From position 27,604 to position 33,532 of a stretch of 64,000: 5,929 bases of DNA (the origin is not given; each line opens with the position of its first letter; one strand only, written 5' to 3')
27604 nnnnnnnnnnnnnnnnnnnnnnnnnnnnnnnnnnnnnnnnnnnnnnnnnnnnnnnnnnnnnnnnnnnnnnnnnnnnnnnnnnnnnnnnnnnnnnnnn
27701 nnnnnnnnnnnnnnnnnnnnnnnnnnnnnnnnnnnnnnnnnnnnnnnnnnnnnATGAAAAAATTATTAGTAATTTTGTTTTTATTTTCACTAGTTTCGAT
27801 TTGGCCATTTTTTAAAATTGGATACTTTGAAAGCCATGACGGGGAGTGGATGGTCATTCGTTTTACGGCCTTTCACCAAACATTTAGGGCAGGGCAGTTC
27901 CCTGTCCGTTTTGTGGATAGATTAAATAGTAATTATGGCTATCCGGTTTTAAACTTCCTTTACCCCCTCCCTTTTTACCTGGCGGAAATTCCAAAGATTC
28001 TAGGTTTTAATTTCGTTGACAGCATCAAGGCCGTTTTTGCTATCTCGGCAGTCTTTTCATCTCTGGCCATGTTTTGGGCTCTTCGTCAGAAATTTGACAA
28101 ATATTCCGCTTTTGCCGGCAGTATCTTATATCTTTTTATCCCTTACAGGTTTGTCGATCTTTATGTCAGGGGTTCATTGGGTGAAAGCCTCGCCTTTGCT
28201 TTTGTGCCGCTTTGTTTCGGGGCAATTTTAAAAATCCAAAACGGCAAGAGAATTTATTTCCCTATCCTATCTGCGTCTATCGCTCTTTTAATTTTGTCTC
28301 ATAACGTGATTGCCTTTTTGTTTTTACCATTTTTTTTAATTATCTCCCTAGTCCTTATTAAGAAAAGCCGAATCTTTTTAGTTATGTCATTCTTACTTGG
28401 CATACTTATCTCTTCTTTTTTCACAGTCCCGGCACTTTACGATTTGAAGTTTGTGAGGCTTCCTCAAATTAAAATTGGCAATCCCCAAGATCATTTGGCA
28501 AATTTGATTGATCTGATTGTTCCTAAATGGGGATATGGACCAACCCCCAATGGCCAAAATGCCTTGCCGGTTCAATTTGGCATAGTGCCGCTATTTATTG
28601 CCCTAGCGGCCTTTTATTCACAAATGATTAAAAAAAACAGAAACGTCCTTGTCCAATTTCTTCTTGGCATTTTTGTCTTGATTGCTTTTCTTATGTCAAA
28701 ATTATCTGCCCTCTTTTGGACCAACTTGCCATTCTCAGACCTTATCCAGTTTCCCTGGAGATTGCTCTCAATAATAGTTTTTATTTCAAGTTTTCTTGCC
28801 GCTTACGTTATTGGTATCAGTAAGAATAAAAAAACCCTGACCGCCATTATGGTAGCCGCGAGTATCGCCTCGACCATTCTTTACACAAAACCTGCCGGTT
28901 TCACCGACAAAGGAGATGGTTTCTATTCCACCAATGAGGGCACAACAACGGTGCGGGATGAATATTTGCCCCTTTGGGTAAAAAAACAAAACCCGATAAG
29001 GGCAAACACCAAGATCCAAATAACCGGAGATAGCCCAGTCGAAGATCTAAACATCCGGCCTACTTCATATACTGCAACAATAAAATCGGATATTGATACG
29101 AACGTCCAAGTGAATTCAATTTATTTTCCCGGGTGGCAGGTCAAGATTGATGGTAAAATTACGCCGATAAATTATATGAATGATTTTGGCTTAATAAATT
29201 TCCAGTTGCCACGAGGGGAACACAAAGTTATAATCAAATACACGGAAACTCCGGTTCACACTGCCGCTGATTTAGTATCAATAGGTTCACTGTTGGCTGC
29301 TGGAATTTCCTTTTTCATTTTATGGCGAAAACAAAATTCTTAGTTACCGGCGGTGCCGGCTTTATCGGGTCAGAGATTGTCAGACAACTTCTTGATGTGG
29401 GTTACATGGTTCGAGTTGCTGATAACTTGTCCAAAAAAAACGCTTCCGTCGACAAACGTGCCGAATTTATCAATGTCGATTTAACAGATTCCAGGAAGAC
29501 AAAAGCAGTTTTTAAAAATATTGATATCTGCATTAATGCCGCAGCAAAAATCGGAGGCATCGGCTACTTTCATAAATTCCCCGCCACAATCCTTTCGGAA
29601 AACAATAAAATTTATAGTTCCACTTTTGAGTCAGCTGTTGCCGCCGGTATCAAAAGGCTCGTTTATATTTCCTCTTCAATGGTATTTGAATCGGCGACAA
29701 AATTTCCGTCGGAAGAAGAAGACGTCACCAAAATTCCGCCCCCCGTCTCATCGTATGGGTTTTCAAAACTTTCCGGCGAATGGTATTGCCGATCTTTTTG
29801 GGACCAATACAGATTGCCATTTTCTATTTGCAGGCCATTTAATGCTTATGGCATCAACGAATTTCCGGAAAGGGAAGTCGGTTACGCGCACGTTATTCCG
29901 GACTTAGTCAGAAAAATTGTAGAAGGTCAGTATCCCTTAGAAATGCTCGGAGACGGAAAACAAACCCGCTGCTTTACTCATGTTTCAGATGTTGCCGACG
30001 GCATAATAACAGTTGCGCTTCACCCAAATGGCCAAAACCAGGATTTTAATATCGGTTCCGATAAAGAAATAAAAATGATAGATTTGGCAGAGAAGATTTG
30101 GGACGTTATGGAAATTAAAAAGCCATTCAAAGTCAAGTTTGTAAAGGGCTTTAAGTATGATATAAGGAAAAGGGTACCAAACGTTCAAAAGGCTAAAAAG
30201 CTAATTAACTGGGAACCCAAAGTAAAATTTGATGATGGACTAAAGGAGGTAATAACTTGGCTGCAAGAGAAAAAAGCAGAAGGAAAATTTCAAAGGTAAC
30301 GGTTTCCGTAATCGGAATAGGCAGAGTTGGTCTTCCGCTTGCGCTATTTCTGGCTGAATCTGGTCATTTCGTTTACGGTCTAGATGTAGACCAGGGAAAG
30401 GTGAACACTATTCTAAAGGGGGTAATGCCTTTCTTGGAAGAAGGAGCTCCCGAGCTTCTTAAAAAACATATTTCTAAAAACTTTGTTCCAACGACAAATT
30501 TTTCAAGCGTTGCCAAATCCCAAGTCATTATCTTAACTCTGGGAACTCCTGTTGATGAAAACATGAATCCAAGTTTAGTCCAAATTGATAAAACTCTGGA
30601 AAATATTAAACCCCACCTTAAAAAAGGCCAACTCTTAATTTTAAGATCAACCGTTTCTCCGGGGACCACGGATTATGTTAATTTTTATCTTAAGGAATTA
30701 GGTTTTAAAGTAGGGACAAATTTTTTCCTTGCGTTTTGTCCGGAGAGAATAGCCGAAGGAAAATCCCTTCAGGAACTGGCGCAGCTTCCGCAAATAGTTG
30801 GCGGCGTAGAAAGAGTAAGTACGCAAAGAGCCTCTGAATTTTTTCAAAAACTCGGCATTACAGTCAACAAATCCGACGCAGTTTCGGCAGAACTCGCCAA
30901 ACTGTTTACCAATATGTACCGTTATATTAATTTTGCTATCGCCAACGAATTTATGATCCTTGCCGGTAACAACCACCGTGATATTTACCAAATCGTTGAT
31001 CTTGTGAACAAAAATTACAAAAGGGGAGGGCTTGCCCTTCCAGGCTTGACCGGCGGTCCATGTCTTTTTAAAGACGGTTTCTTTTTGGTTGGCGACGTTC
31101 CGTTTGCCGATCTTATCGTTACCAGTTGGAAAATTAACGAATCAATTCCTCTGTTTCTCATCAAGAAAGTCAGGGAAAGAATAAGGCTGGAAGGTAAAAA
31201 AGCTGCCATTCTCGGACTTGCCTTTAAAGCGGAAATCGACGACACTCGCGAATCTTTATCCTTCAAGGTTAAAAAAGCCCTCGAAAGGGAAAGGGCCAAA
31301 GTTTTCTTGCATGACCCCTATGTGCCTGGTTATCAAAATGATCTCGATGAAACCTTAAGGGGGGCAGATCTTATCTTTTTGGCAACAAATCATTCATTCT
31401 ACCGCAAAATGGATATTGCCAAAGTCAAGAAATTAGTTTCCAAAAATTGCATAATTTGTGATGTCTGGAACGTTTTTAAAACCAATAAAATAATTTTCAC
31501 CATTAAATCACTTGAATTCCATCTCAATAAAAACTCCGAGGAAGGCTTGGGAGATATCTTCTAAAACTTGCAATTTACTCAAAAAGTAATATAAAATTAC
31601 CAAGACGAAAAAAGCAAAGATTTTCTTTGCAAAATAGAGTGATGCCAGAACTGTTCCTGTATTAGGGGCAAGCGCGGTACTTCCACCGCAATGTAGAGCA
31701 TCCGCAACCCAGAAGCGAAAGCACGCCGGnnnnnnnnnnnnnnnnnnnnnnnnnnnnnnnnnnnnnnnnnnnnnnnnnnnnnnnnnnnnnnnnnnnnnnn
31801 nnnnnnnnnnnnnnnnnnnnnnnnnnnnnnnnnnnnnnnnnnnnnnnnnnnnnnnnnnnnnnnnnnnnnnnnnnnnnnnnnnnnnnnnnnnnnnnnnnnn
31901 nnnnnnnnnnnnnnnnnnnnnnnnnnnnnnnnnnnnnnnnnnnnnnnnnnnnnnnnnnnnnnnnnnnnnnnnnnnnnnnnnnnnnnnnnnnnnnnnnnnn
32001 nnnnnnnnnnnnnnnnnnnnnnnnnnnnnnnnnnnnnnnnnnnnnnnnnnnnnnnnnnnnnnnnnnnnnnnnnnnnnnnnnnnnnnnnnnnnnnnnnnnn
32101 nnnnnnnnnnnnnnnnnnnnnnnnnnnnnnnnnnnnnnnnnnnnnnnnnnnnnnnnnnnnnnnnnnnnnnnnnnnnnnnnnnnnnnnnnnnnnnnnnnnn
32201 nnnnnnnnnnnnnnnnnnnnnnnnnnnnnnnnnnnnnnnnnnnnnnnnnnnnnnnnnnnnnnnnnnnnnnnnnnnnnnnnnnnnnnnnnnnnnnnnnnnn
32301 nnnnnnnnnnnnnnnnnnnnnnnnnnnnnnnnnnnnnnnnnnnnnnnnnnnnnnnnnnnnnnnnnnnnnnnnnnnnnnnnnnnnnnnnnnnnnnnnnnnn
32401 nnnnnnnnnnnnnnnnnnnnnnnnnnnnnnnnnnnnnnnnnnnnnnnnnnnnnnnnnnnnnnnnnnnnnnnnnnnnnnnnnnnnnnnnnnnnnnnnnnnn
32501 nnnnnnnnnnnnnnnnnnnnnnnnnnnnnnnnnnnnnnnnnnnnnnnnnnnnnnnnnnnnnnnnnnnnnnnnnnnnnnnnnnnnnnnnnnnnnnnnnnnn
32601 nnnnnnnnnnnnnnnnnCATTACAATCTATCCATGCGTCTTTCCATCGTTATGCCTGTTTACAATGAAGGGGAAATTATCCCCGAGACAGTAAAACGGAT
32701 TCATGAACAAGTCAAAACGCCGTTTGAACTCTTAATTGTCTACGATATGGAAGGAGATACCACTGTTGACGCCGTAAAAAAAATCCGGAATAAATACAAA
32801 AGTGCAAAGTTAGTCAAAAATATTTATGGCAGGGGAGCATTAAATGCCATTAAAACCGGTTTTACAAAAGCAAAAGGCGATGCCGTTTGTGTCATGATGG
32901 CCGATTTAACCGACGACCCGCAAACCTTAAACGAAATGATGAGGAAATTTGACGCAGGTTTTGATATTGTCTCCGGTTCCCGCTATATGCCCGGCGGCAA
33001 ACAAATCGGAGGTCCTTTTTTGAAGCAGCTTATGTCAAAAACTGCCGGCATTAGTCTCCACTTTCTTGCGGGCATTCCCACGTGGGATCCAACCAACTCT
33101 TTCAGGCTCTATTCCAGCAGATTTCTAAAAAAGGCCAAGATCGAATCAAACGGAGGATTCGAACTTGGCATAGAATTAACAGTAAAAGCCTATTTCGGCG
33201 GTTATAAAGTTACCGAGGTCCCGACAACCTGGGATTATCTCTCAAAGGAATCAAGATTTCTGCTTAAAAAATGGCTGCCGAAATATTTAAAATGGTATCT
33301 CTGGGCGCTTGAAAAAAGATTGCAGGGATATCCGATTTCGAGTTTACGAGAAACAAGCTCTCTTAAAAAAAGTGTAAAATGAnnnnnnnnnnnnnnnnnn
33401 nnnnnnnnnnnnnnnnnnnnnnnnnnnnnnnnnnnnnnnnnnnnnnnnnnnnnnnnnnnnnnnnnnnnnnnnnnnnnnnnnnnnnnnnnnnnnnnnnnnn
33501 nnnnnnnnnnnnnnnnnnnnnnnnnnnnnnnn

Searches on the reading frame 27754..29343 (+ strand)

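Call 5: search_protein_families(library=pfam, proteins=[window:27754-29343:+], max_evalue=0.01)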
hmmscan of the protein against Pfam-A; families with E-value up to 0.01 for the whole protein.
window:27754-29343:+ (529 aa): 2 families
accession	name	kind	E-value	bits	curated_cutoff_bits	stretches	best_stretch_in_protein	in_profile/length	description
PF09586.16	YfhO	-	1e-11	44.4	28.5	2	421-498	748-825/835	Bacterial membrane protein YfhO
PF10131.15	PTPS_related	-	9.2e-09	34.7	26.4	1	69-386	4-315/621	6-pyruvoyl-tetrahydropterin synthase related domain; membrane protein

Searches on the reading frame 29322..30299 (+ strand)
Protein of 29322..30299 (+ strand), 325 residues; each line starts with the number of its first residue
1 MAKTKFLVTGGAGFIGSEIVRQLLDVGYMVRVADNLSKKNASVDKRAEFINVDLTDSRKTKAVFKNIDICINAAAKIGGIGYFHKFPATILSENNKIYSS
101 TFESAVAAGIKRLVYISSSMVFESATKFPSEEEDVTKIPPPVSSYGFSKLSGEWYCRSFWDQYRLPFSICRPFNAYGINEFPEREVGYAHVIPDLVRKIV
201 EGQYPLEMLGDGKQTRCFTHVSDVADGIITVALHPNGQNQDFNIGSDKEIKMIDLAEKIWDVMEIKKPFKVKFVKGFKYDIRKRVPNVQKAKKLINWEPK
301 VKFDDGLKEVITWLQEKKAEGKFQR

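Call 5: search_protein_families(library=pfam, proteins=[window:29322-30299:+], max_evalue=0.01)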
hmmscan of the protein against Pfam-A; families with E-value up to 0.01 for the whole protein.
window:29322-30299:+ (325 aa): 10 families
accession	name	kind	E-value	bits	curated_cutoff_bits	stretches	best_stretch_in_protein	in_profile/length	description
PF01370.27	Epimerase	-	2.4e-55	188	20.9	1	7-245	2-240/240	NAD dependent epimerase/dehydratase family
PF16363.11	GDP_Man_Dehyd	-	6.8e-39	134.7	27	1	7-309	1-331/332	GDP-mannose 4,6 dehydratase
PF01073.25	3Beta_HSD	-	2e-14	53.8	22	1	7-153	1-154/280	3-beta hydroxysteroid dehydrogenase/isomerase family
PF04321.23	RmlD_sub_bind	-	8.2e-13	48.5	27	1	5-267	2-235/287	RmlD substrate binding domain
PF13460.12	NAD_binding_10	-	1.8e-11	44.7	27.2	1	10-129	1-110/184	NAD(P)H-binding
PF07993.18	NAD_binding_4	-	2.6e-07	30.5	20.1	1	8-183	1-210/258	Male sterility protein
PF02719.21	Polysacc_synt_2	-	2.9e-07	30.4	20.2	1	7-118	2-128/293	Polysaccharide biosynthesis protein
PF05368.20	NmrA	-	3.5e-06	27.3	27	1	3-127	2-117/298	NmrA-like family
PF00106.31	adh_short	-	0.00012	22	26.6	1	7-67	4-71/195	short chain dehydrogenase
PF03435.24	Sacchrp_dh_NADP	-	0.00023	21.9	25.1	1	11-76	5-78/129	Saccharopine dehydrogenase NADP binding domain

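Call 70: search_solved_structures(query=window:29322-30299:+, max_evalue=1e-30)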
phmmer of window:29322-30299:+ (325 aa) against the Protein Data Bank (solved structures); distinct sequences matched with E-value up to 1e-30: 5.
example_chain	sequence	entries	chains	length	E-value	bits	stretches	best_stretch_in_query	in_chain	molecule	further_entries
4zrm_A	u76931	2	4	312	3.2e-35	124.8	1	5-314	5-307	UDP-glucose 4-epimerase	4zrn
6bwl_A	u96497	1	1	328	1e-34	123.2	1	5-320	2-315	Pal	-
6pmh_A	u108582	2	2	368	1.8e-33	119.1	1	6-316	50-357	UDP-glucose 4-epimerase related protein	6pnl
8rdg_A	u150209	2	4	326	6e-32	114.1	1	5-315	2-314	SDR family NAD(P)-dependent oxidoreductase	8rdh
8rdi_A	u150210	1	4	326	2.2e-31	112.2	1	5-315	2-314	SDR family NAD(P)-dependent oxidoreductase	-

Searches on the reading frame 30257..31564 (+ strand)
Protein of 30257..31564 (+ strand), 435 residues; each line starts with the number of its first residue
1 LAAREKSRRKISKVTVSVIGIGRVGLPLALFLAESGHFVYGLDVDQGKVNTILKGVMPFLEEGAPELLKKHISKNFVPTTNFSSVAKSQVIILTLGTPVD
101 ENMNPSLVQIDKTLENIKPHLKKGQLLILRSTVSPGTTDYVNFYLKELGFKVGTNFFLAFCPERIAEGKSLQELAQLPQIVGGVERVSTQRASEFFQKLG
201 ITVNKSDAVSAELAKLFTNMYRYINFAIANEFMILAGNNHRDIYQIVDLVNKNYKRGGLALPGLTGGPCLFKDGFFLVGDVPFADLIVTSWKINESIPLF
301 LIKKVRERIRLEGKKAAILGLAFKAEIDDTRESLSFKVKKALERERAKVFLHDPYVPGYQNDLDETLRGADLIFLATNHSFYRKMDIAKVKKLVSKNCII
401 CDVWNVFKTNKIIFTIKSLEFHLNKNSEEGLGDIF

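Call 5: search_protein_families(library=pfam, proteins=[window:30257-31564:+], max_evalue=0.01)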
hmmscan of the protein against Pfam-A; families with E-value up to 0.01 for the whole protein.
window:30257-31564:+ (435 aa): 8 families
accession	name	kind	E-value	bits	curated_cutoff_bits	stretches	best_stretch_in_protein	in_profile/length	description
PF03721.20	UDPG_MGDP_dh_N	-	2.4e-41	141.8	27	1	15-190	2-181/187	UDP-glucose/GDP-mannose dehydrogenase family, NAD binding domain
PF03720.21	UDPG_MGDP_dh_C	-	1e-21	77.6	30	1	317-408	1-102/103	UDP-glucose/GDP-mannose dehydrogenase family, UDP binding domain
PF00984.24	UDPG_MGDP_dh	-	6.8e-09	36.2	25.4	1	210-280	2-74/94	UDP-glucose/GDP-mannose dehydrogenase family, central domain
PF03446.21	NAD_binding_2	-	6.6e-08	33.2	21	1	16-151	2-113/161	NAD binding domain of 6-phosphogluconate dehydrogenase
PF01210.29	NAD_Gly3P_dh_N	-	7.8e-05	23.1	23.1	0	360-408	60-107/158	NAD-dependent glycerol-3-phosphate dehydrogenase N-terminus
PF03807.23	F420_oxidored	-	0.0013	19.7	21.6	0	16-96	2-68/94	NADP oxidoreductase coenzyme F420-dependent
PF02558.23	ApbA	-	0.0056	16.7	22.2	0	17-94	2-73/150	Ketopantoate reductase PanE/ApbA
PF00899.27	ThiF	-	0.0087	15.7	28.1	0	4-36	11-43/238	ThiF family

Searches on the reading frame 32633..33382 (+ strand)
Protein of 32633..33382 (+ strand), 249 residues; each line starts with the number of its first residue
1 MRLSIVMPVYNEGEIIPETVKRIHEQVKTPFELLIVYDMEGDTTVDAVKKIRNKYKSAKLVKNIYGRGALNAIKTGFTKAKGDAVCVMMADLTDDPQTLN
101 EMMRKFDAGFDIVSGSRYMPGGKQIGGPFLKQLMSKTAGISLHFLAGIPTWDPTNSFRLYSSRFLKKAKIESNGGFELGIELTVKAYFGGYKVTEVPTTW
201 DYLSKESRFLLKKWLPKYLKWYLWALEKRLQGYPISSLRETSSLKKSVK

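Call 5: search_protein_families(library=pfam, proteins=[window:32633-33382:+], max_evalue=0.01)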
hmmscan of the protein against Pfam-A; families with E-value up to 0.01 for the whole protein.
window:32633-33382:+ (249 aa): 5 families
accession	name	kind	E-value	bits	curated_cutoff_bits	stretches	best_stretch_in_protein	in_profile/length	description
PF00535.33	Glycos_transf_2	-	1.1e-24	87.7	23.3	1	4-166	1-165/168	Glycosyl transferase family 2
PF13641.12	Glyco_tranf_2_3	-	1.5e-06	28.8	27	1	3-120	3-126/230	Glycosyltransferase like family 2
PF13506.12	Glyco_transf_21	-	0.00058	19.8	21.7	1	70-177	19-121/174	Glycosyl transferase family 21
PF10111.15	Glyco_tranf_2_2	-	0.00082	19.4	27.3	1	4-102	1-102/276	Glycosyltransferase like family 2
PF12804.13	NTP_transf_3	-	0.0042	17.7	27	1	57-113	59-119/160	MobA-like NTP transferase domain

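Call 20: search_solved_structures(query=window:32633-33382:+, max_evalue=0.0001)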
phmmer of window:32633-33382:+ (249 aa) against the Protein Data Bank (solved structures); distinct sequences matched with E-value up to 0.0001: 9.
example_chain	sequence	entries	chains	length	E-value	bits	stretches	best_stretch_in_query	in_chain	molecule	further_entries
5mlz_A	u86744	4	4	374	1.4e-22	83.6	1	1-221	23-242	Dolichol monophosphate mannose synthase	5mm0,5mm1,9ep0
9bhc_C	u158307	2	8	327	5.1e-12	48.9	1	2-117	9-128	Undecaprenyl-phosphate 4-deoxy-4-formamido-L-arabinose transferase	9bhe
8vxh_A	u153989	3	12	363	6.4e-12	48.6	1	2-117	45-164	Undecaprenyl-phosphate 4-deoxy-4-formamido-L-arabinose transferase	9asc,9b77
9hwj_A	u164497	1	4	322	1.4e-11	47.5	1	2-118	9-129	Undecaprenyl-phosphate 4-deoxy-4-formamido-L-arabinose transferase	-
5ekp_C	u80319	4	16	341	5.2e-11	45.6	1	2-161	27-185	Uncharacterized glycosyltransferase sll0501 | Glycosyltransferase sll0501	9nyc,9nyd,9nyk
5eke_A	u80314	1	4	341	5.2e-11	45.6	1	2-161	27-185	Uncharacterized glycosyltransferase sll0501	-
9nye_A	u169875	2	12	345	5.4e-11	45.6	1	2-161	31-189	Glycosyltransferase sll0501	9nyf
5tze_C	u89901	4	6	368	2e-05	27.4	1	1-109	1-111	Glycosyl transferase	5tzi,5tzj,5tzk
5tz8_A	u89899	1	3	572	4.6e-05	26.1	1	1-108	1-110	Glycosyl transferase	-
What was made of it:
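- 32633..33382 (+): Short DPMS-like GT2 (249 aa, no membrane helix). PDB best hit 5mlz at 1.4e-22 (call 20).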
